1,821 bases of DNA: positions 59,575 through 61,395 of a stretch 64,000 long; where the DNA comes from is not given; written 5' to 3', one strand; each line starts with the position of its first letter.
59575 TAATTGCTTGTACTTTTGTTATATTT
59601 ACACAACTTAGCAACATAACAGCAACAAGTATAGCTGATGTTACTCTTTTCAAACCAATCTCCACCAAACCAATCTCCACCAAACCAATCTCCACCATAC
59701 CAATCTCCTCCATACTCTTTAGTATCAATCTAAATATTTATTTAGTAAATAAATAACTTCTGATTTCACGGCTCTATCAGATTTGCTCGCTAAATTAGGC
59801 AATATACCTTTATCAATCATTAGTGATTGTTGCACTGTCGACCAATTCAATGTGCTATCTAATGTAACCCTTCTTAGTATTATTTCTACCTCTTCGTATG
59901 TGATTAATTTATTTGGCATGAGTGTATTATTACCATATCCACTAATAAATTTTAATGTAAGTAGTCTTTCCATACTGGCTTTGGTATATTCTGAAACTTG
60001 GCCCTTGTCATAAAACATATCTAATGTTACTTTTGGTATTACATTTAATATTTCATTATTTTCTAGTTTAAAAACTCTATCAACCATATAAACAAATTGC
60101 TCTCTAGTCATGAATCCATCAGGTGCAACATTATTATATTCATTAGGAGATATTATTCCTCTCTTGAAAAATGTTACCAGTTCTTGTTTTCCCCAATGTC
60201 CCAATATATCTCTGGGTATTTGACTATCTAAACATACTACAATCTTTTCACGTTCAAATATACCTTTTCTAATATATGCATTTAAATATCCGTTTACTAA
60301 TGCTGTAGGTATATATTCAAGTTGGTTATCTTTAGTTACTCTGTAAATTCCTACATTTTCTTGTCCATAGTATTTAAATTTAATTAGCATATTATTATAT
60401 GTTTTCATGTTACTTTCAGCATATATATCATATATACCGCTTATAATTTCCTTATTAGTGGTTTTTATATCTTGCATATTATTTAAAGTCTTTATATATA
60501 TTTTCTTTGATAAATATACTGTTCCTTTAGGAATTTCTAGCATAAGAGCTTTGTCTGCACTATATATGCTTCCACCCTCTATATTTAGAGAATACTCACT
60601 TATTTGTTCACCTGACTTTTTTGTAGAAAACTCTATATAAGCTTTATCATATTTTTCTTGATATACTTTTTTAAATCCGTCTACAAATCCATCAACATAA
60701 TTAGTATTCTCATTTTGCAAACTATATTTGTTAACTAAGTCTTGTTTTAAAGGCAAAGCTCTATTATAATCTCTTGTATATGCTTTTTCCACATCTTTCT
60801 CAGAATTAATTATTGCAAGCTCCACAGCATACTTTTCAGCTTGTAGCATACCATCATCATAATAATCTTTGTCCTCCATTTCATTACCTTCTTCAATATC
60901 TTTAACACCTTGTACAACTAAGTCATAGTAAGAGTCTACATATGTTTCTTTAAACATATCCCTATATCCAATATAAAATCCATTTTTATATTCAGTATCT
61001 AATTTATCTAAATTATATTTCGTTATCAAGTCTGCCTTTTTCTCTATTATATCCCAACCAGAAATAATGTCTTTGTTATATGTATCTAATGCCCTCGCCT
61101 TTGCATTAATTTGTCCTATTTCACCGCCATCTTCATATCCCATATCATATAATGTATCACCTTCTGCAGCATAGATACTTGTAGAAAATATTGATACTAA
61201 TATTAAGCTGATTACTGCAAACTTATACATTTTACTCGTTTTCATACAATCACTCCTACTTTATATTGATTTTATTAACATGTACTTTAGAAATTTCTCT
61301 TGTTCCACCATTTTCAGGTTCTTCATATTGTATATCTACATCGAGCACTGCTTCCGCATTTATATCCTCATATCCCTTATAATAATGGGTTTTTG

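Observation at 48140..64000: Pilus-like operon tail encoding an SLH / giant RCC1-propeller / giant RCC1-propeller / SLH cassette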

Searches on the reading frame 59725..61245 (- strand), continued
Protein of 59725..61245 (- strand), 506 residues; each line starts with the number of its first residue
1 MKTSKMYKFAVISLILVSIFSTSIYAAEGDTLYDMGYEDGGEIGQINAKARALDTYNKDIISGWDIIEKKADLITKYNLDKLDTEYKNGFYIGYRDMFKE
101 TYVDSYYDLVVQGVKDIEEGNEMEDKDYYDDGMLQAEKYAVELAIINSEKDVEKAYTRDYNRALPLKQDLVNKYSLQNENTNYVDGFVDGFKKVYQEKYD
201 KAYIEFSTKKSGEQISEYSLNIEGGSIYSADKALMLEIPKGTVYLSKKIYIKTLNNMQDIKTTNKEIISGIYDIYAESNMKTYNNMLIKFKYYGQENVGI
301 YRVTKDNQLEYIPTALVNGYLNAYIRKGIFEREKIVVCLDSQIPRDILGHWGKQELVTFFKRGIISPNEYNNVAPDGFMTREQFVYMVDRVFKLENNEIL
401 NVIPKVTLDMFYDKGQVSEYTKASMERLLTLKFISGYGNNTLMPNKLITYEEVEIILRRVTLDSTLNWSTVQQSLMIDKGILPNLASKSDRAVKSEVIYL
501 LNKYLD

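Call 87: search_solved_structures(query=A6, max_evalue=1)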
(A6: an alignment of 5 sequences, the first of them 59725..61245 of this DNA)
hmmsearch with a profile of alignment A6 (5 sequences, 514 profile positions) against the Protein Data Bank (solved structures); distinct sequences matched with E-value up to 1: 9.
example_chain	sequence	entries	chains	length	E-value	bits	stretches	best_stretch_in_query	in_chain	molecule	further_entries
3pyw_A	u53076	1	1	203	2.5e-07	33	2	356-401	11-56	S-layer protein sap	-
6bt4_A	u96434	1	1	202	2.8e-07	32.8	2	356-401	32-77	S-layer protein sap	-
8bz2_A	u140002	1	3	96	9.5e-05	24.5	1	356-404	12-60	S-layer homology domain-containing protein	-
8bys_A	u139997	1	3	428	0.00032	22.7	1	356-403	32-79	S-layer homology domain-containing protein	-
8bym_A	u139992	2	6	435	0.00034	22.6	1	356-403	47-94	S-layer homology domain-containing protein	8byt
7zgx_A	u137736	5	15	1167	0.0047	18.8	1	425-466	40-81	S-layer protein SlpA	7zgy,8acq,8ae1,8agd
6ajc_A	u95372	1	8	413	0.021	16.7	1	124-203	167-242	Isocitrate dehydrogenase [NADP]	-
6cwc_A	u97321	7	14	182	0.085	14.7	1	360-459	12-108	Surface (S-) layer glycoprotein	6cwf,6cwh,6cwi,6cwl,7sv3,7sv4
6cwm_A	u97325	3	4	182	0.44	12.3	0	360-439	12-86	Surface (S-) layer glycoprotein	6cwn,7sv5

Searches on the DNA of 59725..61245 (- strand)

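Call 97: search_rna_families(sources=[L001, window], threshold=gathering)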
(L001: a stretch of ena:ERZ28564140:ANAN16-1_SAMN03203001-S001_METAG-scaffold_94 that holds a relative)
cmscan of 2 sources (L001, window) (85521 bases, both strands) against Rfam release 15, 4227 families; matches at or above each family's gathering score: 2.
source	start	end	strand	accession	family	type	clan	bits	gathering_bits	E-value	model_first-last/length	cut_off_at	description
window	8561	8634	+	RF00005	tRNA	Gene; tRNA;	CL00001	74.8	29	2e-14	1-71/71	no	tRNA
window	8064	8154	+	RF00005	tRNA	Gene; tRNA;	CL00001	52.3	29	3e-08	1-71/71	no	tRNA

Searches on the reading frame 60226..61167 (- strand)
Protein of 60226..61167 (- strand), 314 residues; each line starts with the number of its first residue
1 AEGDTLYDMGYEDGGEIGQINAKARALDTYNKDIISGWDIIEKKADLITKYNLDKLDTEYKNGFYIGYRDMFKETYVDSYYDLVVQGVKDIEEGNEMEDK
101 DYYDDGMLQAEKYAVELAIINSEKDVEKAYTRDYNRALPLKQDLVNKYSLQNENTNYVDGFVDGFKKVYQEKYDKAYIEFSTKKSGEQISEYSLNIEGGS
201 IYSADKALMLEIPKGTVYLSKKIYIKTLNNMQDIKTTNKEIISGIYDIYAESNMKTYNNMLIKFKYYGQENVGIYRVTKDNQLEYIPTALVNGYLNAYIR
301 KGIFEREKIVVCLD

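Call 85: find_homologous_proteins(query=window:60226-61167:-, max_evalue=0.001)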
Query window:60226-61167:- (314 aa): 1 proteins with E <= 0.001 among 1010 candidates.
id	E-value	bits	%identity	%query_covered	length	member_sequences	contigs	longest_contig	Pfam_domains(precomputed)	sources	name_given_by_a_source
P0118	1.1e-198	677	100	100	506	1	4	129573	PF00395.26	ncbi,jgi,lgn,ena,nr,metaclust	ncbi:MAG TPA: hypothetical protein DEP72_02090 [Clostridiales bacterium]|nr:MAG: hypothetical protei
